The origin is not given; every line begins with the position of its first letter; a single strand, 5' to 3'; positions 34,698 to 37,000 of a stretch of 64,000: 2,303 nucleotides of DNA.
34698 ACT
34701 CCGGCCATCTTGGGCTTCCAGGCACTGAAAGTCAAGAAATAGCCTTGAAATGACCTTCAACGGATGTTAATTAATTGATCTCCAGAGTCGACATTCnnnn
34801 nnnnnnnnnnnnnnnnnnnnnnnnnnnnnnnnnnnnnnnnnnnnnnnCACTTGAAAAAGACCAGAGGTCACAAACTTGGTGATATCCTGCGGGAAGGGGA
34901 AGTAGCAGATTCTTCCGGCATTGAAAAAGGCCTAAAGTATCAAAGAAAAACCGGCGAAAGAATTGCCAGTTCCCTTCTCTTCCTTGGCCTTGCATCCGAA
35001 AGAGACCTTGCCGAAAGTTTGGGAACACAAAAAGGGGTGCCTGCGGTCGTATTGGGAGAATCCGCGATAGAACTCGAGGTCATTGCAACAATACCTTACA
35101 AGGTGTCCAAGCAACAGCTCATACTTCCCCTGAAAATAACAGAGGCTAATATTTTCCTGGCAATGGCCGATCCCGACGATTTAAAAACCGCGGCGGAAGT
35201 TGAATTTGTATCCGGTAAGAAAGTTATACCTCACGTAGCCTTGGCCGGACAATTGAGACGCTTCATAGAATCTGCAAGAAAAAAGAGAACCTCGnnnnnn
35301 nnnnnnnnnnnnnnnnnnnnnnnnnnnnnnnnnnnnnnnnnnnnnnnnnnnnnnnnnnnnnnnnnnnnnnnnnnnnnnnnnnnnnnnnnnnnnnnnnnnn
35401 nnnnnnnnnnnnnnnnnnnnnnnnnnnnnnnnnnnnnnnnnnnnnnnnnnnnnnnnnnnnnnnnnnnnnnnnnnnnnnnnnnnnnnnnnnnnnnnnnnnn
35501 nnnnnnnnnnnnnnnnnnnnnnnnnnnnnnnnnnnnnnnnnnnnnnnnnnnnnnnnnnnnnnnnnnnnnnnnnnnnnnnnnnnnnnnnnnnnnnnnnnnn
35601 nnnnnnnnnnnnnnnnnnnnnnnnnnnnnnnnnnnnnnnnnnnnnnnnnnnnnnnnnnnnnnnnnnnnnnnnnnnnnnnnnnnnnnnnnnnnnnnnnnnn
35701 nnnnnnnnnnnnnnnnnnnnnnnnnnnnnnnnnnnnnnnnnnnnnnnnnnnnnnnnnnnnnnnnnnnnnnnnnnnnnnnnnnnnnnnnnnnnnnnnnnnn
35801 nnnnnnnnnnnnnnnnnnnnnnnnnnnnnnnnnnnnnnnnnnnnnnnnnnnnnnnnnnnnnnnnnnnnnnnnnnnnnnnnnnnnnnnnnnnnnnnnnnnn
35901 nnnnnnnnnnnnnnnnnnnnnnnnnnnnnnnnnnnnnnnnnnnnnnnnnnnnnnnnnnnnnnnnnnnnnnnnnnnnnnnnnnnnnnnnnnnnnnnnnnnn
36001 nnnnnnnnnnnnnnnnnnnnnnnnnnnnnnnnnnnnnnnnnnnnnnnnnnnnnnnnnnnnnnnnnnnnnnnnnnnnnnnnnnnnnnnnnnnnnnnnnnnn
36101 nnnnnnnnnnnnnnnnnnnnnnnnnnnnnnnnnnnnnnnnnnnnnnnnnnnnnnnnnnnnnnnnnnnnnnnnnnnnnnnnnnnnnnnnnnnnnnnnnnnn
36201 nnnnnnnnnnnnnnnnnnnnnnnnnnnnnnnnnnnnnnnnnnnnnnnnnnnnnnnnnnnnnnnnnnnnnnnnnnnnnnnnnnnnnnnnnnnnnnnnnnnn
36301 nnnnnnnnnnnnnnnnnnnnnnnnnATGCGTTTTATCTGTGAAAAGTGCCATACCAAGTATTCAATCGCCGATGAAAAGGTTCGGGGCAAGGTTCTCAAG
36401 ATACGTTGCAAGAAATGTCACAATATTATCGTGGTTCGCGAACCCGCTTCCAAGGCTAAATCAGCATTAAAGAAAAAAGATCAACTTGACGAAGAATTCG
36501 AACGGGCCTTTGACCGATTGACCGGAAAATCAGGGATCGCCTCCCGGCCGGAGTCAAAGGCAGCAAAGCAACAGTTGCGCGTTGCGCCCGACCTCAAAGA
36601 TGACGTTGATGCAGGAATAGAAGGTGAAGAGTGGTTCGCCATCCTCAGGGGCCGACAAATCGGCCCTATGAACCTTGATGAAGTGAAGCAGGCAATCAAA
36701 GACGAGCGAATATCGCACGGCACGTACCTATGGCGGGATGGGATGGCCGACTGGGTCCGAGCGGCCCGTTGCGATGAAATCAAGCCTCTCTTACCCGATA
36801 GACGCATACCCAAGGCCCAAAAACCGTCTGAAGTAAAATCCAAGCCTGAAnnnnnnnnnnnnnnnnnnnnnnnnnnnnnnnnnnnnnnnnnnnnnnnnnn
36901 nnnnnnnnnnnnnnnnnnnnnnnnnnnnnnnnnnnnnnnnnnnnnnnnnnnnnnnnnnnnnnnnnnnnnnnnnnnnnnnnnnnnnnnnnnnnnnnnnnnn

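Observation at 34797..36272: Unusual domain fusion: MshEN c-di-GMP receptor, receiver and TPR in one 491-aa protein.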

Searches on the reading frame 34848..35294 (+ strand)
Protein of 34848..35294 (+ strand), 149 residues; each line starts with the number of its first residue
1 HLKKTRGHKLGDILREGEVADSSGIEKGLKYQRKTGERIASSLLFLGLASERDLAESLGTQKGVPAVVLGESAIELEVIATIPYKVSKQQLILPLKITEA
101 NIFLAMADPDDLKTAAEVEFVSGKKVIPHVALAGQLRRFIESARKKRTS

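Call 21: search_solved_structures(query=window:34848-35294:+, max_evalue=1, show_alignments=4)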
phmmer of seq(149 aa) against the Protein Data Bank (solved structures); distinct sequences matched with E-value up to 1: 16.
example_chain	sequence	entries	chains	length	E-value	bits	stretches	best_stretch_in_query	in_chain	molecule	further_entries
6f8l_G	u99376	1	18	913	2.9e-16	63.2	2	9-130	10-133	Type IV pilus assembly protein PilF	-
3jc8_Ba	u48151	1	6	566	4.1e-13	53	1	9-141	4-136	Type IV-A pilus assembly ATPase PilB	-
5zfr_A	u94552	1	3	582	9.5e-13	51.8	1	7-140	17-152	Type IV pilus biogenesis ATPase PilB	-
6olj_C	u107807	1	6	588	1.2e-12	51.4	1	7-138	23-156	Type IV pilus biogenesis ATPase PilB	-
5tsg_B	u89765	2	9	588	1.2e-12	51.4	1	7-138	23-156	Type IV pilus biogenesis ATPase PilB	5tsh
5htl_A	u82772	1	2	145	4.8e-10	43.1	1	8-113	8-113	MSHA biogenesis protein MshE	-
9g1w_A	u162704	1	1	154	2.5e-08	37.5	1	9-130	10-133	Type IV pilus assembly ATPase PilB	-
6ejf_G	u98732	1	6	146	6.9e-06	29.6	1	6-126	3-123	Type IV pilus assembly protein PilF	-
2d28_C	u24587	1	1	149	0.00016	25.2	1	24-141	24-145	type II secretion ATPase XpsE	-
2d27_A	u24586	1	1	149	0.0002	24.9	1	25-141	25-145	type II secretion ATPase XpsE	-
8pdk_A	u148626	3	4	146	0.17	15.4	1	8-74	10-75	c-di-GMP binding domain of the ATPase enzyme PilF | ATP-binding motif-containing protein pilF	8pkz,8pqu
6ejf_J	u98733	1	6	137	0.17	15.3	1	8-74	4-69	Type IV pilus assembly protein PilF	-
8pfa_A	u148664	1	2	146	0.33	14.4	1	9-74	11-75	c-di-GMP binding domain of the ATPase enzyme PilF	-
9glg_A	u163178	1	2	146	0.39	14.2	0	8-74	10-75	ATP-binding motif-containing protein pilF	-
9gl5_A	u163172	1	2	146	0.47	13.9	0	8-74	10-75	ATP-binding motif-containing protein pilF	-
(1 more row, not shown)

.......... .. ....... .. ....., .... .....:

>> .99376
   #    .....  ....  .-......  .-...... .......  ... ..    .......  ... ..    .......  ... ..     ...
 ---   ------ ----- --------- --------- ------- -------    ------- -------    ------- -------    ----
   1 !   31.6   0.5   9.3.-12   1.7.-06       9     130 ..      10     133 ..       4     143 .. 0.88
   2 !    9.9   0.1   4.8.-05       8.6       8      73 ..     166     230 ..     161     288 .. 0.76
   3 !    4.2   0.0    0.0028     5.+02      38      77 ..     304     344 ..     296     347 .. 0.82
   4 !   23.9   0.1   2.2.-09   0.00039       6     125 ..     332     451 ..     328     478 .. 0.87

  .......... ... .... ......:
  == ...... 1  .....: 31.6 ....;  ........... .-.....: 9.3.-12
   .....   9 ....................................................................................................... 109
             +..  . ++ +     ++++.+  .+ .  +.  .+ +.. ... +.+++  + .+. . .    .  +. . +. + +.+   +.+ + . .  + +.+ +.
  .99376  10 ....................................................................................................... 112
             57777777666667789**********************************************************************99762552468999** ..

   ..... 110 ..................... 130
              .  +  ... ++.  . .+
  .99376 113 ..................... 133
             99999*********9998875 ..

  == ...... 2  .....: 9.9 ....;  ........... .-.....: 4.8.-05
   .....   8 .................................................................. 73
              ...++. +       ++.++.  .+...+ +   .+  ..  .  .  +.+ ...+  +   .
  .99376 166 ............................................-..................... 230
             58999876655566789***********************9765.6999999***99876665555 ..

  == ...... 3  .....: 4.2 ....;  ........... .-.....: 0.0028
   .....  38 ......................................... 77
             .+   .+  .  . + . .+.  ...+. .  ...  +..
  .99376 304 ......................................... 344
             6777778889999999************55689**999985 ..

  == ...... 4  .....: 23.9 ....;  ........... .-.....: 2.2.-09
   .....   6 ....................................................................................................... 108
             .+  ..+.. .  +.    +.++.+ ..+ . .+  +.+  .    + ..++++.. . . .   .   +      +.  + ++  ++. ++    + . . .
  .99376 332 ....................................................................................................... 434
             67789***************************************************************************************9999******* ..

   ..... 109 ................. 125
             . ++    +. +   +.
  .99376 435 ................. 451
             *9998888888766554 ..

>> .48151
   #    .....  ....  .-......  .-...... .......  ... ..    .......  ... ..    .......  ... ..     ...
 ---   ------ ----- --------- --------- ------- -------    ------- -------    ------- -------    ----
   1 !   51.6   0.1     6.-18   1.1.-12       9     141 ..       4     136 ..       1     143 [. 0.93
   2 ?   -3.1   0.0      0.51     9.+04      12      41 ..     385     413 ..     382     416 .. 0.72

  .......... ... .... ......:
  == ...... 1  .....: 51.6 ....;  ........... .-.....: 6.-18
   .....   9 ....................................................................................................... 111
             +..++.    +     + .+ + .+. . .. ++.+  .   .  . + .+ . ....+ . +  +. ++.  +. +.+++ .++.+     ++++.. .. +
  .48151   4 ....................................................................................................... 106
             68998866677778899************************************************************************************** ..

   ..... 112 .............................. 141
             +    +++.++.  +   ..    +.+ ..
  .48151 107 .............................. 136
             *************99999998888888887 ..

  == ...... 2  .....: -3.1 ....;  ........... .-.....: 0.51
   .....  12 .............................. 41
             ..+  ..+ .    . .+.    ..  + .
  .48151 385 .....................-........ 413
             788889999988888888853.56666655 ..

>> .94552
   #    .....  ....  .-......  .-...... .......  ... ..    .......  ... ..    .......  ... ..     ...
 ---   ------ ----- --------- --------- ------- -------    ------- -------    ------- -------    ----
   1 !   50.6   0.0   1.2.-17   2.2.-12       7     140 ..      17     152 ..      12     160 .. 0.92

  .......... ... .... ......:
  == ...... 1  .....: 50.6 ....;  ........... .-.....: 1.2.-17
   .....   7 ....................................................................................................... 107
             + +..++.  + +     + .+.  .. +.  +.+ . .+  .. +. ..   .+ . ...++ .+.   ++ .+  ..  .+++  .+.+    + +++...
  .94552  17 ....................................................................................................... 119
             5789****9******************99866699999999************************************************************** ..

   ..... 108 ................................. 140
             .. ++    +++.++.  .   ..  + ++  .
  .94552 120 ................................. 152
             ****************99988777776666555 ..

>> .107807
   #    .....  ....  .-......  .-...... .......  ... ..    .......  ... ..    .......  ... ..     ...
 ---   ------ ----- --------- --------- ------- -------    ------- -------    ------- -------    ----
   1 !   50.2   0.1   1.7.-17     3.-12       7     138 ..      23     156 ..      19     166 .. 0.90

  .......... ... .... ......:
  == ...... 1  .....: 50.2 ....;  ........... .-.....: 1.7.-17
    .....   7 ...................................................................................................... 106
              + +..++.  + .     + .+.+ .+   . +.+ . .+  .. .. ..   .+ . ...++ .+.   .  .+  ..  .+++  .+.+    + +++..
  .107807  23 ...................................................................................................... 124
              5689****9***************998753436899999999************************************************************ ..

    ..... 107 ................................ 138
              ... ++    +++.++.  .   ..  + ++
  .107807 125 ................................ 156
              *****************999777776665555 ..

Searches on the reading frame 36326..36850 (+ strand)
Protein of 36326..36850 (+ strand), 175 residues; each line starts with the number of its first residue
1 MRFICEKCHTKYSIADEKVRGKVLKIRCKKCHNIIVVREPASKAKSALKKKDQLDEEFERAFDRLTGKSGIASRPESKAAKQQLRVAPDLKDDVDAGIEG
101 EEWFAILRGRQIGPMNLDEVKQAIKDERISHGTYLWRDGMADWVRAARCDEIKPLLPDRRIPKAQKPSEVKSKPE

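Call 74: search_solved_structures(query=window:36326-36850:+, max_evalue=1, show_alignments=2)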
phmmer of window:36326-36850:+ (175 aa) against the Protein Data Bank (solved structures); distinct sequences matched with E-value up to 1: 7.
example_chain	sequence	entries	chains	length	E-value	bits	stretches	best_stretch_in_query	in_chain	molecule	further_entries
7zok_A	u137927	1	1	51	1.8e-08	37.5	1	2-41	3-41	Adventurous gliding motility protein X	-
7z3c_A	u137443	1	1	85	1.8e-07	34.2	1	91-164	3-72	Adventurous gliding motility protein X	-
9ykx_A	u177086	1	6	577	0.25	14.2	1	22-63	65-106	ATP-dependent clpX-like chaperone, mitochondrial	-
9p9v_A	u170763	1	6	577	0.25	14.2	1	22-63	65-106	ATP-dependent clpX-like chaperone, mitochondrial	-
2qc5_A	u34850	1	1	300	0.3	14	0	94-118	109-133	Streptogramin B lactonase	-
7vcf_Q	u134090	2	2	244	0.45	13.4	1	112-165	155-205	Tic56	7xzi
4o7m_A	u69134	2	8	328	0.93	12.4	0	105-148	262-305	TRAP dicarboxylate transporter, DctP subunit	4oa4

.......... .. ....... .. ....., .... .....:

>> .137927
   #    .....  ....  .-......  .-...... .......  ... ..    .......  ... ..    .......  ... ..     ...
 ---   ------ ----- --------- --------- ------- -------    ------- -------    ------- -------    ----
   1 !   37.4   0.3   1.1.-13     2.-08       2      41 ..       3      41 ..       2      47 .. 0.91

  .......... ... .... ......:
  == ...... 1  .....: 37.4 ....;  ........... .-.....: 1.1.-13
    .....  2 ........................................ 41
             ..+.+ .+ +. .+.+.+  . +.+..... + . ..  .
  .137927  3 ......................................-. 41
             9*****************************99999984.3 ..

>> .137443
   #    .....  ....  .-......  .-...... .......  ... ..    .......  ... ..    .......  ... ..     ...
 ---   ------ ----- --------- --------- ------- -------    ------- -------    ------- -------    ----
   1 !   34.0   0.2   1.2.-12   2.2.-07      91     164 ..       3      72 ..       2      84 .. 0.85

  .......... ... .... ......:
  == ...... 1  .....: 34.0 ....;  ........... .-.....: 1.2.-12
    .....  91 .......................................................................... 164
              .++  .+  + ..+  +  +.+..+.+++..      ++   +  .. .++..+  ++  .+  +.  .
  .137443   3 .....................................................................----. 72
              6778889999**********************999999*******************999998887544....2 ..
